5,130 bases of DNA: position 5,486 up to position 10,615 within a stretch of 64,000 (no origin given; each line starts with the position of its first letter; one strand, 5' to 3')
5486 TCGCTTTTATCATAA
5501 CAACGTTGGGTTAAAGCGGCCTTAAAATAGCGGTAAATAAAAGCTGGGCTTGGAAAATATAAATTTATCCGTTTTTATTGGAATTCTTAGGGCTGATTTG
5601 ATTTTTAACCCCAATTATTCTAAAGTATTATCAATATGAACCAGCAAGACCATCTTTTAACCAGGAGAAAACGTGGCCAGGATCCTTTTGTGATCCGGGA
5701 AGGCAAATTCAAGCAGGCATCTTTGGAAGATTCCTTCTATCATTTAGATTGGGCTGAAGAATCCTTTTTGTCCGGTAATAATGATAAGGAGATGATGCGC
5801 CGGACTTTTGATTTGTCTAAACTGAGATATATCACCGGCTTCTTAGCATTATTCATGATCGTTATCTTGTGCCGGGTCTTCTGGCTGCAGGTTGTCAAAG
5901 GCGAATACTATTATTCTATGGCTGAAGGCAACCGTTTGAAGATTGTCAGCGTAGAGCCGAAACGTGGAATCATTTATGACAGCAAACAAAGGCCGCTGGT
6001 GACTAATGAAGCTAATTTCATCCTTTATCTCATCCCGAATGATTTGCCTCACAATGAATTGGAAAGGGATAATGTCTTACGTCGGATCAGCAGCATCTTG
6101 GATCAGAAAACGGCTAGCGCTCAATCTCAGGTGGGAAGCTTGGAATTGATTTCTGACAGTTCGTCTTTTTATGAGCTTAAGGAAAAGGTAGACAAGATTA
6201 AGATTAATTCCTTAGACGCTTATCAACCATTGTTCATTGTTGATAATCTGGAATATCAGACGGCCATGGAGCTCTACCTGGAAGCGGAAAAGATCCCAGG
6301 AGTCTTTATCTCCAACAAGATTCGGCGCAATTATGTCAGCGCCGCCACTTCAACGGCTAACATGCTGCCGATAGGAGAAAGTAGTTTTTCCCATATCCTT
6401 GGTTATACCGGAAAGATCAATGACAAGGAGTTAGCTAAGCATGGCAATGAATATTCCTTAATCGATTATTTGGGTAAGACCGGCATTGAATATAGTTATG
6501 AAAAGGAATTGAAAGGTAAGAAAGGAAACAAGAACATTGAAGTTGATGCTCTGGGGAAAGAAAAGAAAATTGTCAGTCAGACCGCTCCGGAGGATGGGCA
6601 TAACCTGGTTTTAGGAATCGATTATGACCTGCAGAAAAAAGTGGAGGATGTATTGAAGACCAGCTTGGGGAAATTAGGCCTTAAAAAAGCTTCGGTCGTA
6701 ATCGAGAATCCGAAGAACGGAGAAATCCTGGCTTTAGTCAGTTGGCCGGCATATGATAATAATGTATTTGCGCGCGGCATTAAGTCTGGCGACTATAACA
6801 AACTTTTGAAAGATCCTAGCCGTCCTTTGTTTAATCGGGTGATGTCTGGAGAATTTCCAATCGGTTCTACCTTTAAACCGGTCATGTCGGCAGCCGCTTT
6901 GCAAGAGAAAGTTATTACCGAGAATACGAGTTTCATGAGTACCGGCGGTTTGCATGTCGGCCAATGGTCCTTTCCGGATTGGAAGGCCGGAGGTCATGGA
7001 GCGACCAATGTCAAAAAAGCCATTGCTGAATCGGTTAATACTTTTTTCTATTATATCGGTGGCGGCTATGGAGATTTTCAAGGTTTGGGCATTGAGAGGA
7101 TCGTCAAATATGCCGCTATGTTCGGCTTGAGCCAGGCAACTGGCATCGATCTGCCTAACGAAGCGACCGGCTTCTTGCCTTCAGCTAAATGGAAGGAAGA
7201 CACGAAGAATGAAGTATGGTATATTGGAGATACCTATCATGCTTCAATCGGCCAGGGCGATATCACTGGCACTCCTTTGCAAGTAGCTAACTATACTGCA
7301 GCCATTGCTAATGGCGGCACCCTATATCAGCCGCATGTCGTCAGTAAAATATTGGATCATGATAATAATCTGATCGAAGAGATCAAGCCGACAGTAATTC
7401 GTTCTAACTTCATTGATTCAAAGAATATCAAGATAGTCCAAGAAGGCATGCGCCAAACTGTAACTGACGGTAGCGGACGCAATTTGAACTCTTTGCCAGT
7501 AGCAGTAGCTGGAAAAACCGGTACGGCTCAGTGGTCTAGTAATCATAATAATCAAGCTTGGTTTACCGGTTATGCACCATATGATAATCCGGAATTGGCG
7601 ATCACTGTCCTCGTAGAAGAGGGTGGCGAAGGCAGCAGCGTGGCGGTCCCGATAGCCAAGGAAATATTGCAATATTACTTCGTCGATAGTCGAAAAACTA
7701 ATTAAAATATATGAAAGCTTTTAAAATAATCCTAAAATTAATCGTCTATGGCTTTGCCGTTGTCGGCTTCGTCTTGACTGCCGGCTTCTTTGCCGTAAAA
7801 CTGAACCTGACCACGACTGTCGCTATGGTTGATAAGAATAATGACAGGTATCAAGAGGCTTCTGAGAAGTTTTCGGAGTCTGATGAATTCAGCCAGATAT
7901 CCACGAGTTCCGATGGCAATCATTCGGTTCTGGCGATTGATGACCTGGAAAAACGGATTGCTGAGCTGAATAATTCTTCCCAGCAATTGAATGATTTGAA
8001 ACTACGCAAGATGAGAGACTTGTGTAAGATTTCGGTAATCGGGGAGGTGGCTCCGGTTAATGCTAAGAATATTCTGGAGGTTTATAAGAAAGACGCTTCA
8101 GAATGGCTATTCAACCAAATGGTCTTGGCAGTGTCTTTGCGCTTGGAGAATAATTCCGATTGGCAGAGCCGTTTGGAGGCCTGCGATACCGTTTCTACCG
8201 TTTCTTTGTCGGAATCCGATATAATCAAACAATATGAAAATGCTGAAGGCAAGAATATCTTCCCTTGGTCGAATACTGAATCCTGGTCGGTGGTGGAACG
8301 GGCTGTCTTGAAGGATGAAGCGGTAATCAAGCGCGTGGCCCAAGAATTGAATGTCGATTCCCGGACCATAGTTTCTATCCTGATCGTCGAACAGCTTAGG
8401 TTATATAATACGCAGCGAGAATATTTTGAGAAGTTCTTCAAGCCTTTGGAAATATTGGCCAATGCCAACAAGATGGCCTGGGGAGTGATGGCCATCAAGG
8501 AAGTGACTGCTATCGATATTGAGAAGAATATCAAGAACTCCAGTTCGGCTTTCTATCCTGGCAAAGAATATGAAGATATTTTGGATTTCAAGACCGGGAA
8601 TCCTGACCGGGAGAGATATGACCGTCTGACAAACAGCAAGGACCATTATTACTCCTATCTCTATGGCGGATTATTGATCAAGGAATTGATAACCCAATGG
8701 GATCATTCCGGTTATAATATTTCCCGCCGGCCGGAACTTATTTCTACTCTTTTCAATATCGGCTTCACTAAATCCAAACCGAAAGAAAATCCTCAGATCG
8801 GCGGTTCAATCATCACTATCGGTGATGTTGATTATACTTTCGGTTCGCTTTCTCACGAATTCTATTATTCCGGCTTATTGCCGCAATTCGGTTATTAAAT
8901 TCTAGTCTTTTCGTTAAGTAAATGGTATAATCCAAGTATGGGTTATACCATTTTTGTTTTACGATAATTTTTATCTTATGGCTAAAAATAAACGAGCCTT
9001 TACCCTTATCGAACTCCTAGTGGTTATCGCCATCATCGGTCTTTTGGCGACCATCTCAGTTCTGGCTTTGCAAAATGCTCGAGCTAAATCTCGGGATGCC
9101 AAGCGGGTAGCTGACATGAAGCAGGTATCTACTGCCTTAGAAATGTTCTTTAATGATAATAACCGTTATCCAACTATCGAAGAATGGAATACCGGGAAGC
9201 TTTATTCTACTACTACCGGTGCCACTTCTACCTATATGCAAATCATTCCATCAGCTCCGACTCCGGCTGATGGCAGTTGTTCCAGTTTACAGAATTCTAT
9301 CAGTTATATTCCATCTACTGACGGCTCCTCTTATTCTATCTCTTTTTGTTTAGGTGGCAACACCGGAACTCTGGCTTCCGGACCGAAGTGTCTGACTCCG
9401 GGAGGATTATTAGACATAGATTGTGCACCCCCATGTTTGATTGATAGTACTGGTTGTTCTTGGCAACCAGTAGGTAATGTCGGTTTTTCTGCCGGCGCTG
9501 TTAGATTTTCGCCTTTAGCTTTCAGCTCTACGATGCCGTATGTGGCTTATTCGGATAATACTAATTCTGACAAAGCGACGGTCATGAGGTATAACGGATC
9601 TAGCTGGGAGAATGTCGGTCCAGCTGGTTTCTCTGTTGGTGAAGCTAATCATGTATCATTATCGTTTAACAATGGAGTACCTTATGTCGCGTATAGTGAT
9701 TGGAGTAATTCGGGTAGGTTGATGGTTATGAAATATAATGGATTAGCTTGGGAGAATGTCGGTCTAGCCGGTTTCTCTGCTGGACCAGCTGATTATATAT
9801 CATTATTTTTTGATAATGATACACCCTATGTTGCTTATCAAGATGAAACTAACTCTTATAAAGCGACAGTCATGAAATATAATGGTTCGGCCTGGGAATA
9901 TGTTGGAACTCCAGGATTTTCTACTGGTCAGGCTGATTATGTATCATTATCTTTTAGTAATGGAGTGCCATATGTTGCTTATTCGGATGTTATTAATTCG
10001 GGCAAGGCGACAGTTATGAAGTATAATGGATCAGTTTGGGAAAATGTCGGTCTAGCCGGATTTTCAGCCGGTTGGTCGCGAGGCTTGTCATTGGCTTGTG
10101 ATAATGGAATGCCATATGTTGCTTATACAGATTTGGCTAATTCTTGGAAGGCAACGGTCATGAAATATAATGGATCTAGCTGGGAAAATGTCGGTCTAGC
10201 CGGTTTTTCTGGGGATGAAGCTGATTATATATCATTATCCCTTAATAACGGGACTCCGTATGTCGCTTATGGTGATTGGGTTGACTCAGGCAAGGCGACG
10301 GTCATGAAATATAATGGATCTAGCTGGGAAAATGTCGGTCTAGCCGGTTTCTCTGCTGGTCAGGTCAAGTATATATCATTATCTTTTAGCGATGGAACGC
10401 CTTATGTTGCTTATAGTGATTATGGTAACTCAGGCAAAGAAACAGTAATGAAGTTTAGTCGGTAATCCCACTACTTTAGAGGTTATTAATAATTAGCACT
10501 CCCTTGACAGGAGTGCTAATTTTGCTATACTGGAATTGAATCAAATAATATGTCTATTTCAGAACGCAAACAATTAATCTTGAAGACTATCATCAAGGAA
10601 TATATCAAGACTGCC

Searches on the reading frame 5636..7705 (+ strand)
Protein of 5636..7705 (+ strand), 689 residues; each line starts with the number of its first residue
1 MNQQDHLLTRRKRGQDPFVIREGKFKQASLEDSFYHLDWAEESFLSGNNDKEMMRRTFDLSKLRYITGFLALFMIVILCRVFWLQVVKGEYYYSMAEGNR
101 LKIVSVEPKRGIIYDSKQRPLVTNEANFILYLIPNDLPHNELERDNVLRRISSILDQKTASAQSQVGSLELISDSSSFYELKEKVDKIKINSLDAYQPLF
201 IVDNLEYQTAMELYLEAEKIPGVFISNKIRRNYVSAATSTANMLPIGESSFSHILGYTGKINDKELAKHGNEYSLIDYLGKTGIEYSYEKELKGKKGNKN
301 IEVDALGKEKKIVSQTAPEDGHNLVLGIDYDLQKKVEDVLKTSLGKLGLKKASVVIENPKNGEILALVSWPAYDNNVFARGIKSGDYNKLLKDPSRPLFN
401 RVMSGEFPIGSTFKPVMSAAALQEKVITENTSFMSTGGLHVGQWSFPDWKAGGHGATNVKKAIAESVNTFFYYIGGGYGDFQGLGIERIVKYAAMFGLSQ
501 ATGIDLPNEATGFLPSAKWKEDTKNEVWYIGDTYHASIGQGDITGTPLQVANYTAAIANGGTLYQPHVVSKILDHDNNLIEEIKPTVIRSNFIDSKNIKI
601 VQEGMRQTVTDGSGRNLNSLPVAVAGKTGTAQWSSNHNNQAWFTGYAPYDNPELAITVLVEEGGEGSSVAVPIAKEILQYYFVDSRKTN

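Call 24: search_protein_families(library=pfam, proteins=[window:5636-7705:+], max_evalue=0.0001)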
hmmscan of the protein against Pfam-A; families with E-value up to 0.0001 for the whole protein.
window:5636-7705:+ (689 aa): 2 families
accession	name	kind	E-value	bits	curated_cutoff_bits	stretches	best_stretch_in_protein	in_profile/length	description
PF00905.27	Transpeptidase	-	8.3e-69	232.5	22.1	1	353-679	2-299/299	Penicillin binding protein transpeptidase domain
PF03717.20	PBP_dimer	-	2.2e-32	113.4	24.4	1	106-310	2-176/180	Penicillin-binding Protein dimerisation domain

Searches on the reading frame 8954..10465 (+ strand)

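Call 24: search_protein_families(library=pfam, proteins=[window:8954-10465:+], max_evalue=0.0001)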
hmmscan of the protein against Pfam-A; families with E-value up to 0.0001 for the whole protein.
window:8954-10465:+ (503 aa): 3 families
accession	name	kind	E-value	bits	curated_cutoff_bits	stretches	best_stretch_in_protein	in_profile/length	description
PF19565.4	DUF6087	-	3.9e-08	33.9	27.1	0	257-272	45-60/99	Family of unknown function (DUF6087)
PF07963.17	N_methyl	-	4.9e-08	32.7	21.2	1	11-35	2-26/27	Prokaryotic N-terminal methylation motif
PF12768.13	Rax2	-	8.5e-08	32.3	28.8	0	402-468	102-168/254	Rax2 C-terminal beta propeller domain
